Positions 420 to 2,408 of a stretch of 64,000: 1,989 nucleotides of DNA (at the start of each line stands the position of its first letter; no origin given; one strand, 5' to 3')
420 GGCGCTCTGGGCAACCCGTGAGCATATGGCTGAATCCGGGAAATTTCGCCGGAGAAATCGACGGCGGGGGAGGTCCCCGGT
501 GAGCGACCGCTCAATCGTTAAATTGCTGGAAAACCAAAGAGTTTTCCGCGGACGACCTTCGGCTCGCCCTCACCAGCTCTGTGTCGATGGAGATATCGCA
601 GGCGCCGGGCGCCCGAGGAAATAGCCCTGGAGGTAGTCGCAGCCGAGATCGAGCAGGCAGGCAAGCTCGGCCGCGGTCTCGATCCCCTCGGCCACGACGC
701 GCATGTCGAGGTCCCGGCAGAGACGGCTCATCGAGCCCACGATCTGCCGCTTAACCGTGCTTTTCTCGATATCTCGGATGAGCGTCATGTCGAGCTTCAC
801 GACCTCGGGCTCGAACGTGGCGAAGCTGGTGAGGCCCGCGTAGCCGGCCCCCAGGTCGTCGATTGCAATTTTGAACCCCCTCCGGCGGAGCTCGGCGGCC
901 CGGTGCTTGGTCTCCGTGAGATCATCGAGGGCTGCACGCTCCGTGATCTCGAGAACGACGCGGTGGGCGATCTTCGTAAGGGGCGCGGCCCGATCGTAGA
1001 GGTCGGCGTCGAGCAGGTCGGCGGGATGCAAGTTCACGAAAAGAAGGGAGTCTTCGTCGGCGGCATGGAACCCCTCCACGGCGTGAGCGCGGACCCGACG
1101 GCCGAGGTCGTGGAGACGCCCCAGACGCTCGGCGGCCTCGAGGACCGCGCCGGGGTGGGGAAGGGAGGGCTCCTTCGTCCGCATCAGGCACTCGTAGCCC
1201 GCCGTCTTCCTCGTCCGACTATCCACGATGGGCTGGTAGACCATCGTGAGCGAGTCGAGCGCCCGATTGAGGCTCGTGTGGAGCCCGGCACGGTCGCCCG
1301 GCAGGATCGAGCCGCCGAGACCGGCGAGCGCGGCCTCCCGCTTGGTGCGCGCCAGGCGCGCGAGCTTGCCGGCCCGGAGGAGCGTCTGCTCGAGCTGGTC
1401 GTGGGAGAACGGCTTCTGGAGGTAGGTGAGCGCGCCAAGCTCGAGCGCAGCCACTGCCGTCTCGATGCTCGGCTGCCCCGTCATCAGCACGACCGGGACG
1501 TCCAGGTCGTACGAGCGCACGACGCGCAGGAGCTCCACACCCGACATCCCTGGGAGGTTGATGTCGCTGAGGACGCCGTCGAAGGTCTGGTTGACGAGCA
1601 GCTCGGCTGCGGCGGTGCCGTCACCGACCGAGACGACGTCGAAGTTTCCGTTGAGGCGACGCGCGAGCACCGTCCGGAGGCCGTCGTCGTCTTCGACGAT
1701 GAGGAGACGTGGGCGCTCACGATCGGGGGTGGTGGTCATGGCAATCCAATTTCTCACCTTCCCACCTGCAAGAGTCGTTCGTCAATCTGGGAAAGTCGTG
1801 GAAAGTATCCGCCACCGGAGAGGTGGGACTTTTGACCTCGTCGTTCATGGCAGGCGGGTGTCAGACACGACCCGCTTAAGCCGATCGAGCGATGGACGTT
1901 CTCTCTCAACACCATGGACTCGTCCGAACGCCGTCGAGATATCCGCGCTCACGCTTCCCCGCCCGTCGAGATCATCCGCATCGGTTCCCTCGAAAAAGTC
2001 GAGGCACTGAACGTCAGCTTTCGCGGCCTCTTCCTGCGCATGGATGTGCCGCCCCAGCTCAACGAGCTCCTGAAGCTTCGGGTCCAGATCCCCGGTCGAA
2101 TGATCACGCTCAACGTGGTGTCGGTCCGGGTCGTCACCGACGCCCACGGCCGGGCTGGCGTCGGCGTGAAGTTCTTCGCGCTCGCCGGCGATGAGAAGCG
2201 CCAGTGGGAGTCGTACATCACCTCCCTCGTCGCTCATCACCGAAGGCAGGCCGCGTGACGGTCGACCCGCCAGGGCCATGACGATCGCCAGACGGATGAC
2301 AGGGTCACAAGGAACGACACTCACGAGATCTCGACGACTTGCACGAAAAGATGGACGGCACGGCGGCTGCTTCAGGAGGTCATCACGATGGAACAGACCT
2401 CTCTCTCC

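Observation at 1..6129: Dense c-di-GMP / alternative-sigma regulatory island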

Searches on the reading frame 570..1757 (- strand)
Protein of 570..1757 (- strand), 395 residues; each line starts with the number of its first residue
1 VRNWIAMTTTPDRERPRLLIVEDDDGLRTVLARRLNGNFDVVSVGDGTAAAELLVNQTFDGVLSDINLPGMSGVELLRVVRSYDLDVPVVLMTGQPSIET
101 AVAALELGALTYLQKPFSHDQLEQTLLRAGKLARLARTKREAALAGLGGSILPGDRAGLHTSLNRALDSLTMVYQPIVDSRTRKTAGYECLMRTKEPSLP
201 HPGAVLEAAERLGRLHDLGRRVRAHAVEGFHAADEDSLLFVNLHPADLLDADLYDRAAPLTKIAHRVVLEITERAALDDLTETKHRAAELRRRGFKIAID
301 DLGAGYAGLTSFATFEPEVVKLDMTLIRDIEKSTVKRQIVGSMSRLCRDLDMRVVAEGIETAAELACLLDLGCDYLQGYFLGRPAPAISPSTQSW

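Call 6: search_protein_families(library=pfam, max_evalue=0.01, proteins=[window:570-1757:-])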
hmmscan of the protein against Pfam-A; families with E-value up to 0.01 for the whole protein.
window:570-1757:- (395 aa): 2 families
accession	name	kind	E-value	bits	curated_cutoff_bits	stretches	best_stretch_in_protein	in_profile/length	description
PF00563.25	EAL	-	2.8e-57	194.2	31.3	1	162-384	3-236/236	EAL domain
PF00072.30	Response_reg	-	5.1e-24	85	30.2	1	19-125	2-109/111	Response regulator receiver domain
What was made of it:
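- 570..1739 (-): REC-EAL response regulator, predicted active c-di-GMP phosphodiesterase (389 aa). Pfam EAL 194 bits, Response_reg 85 bits (call 6).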

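Call 7: search_protein_families(library=ncbifam, max_evalue=0.001, proteins=[window:570-1757:-])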
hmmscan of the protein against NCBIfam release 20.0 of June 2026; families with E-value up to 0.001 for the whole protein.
window:570-1757:- (395 aa): 107 families (the best 25 are shown)
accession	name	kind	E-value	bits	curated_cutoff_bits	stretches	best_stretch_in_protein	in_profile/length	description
NF052265.1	EAL_dom_RimA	equivalog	4.8e-39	134.1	430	1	170-385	17-234/248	S6 modification regulatory phosphodiesterase RimA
NF052596.1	RR_EAL_PvrR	equivalog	7.1e-34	117.1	580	1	17-384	5-379/398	response regulator cyclic di-GMP phosphodiesterase PvrR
NF007839.0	PRK10551.1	equivalog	3e-30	105.3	461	1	171-386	278-502/518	cyclic di-GMP phosphodiesterase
NF053781.1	cdiGMPphdstlr2612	equivalog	5.4e-30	103.8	1600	1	162-387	1019-1258/1268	Tlr1612 family c-di-GMP phosphodiesterase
NF045675.1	PhdiestaseDibA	equivalog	3.3e-29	101.7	980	1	157-387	376-618/623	phosphodiesterase DibA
NF007474.0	PRK10060.1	equivalog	5.6e-29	100.8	782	1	159-388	409-648/663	cyclic di-GMP phosphodiesterase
NF052458.1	PhdiestGepA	equivalog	1.2e-27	96.5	1200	1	156-387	589-834/840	phosphodiesterase GepA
NF008467.0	PRK11359.1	equivalog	4.8e-25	87.7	857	1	156-387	542-785/800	oxygen-sensing cyclic-di-GMP phosphodiesterase DosP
NF008807.1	PRK11829.1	equivalog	2.9e-23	81.9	733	1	170-385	429-653/670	biofilm formation regulator HmsP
NF008469.0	PRK11361.1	equivalog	1.2e-21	77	714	1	16-137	5-127/461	acetoacetate metabolism transcriptional regulator AtoC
NF006900.1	PRK09390.1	equivalog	2.7e-19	69.5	255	1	17-136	6-126/203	response regulator FixJ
TIGR01818.1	ntrC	equivalog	3.6e-19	68.9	558.6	1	19-129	2-113/463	nitrogen regulation protein NR(I)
NF007689.0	PRK10365.1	equivalog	5e-19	68.4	760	1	17-140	7-131/441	sigma-54-dependent response regulator transcription factor ZraR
NF007298.0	PRK09776.1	equivalog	1e-18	66.7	1135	1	180-386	883-1098/1111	diguanylate cyclase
NF012023.0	PRK15479.1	equivalog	2.2e-18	66.6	337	1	17-129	2-114/224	transcriptional regulator TctD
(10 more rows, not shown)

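Call 84: search_solved_structures(query=window:570-1739:-, max_evalue=1e-25, show_alignments=2)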
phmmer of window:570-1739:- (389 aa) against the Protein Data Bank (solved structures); distinct sequences matched with E-value up to 1e-25: 4.
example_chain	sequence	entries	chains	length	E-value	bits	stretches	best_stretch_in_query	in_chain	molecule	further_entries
6ifq_B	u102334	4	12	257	7.1e-27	97.8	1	161-385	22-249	cyclic di nucleotide phoshodiesterase | EAL domain protein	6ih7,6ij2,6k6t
6ih1_A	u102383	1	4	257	7.8e-27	97.7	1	163-385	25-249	cyclic di nucleotide phoshodiesterase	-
8arv_A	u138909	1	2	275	3.9e-26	95.4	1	154-382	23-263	Bifunctional diguanylate cyclase/phosphodiesterase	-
4rni_A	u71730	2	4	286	7.5e-26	94.4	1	149-381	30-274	Motility regulator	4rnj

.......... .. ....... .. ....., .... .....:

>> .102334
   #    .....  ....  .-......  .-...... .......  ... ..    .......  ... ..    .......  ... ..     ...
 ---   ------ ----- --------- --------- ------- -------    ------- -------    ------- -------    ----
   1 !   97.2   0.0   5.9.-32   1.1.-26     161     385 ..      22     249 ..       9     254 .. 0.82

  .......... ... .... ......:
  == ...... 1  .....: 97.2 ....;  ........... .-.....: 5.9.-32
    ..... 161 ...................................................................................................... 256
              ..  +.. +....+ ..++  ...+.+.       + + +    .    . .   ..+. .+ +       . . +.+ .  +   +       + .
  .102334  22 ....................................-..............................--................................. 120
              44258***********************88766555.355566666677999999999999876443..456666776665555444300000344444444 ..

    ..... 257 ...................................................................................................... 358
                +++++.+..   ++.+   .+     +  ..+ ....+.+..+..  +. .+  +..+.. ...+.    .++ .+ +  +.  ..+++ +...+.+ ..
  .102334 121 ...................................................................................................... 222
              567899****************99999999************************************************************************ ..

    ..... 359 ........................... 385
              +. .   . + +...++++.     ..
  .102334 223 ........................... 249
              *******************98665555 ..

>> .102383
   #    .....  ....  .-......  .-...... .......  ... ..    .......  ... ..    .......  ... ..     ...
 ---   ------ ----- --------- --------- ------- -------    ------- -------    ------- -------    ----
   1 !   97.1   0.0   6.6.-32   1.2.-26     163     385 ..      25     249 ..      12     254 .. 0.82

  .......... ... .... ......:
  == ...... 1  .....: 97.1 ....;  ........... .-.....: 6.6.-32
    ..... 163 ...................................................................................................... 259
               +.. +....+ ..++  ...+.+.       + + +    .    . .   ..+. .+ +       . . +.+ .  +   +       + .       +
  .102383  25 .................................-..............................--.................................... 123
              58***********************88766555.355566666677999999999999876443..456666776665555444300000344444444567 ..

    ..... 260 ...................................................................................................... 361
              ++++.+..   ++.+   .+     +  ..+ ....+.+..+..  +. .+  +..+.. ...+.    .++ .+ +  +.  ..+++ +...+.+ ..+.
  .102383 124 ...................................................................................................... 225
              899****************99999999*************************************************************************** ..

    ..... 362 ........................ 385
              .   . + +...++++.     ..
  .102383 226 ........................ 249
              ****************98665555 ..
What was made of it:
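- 570..1739 (-): The catalytic signature aligns to the solved EAL enzyme 6ifq (call 84).
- On EAL c-di-GMP phosphodiesterases (PF00563): Residue-by-residue alignment to 6ifq (call 84).
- Checked: The EAL signature residues are present: ExLxR, N, ExxE, DD, KxD, EGxE, QGY (call 84).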

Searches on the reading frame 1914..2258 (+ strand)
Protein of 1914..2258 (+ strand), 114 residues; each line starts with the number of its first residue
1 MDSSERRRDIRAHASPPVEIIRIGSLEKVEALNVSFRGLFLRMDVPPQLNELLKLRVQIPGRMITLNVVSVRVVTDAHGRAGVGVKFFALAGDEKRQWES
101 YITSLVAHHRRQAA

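Call 6: search_protein_families(library=pfam, max_evalue=0.01, proteins=[window:1914-2258:+])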
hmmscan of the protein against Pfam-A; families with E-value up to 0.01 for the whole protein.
window:1914-2258:+ (114 aa): 1 family
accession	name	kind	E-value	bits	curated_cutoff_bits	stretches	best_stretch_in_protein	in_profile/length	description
PF07238.19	PilZ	-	8.7e-09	36.1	22.5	1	5-102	1-100/102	PilZ domain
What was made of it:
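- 1914..2258 (+): PilZ-1, single-domain c-di-GMP receptor (114 aa), C-terminus -QAA. Pfam PilZ 36.1 bits (call 6).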

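Call 7: search_protein_families(library=ncbifam, max_evalue=0.001, proteins=[window:1914-2258:+])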
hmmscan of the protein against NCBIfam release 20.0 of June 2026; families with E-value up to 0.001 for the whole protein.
window:1914-2258:+ (114 aa): 1 family
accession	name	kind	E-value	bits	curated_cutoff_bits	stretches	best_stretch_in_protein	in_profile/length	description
TIGR02266.1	gmx_TIGR02266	paralog_domain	6.1e-07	29.5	68.7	1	31-102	21-95/96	TIGR02266 family protein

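Call 44: search_protein_families(library=padloc, max_evalue=0.01, proteins=[window:1914-2258:+])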
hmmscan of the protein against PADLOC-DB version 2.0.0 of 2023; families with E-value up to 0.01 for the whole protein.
window:1914-2258:+ (114 aa): 0 families
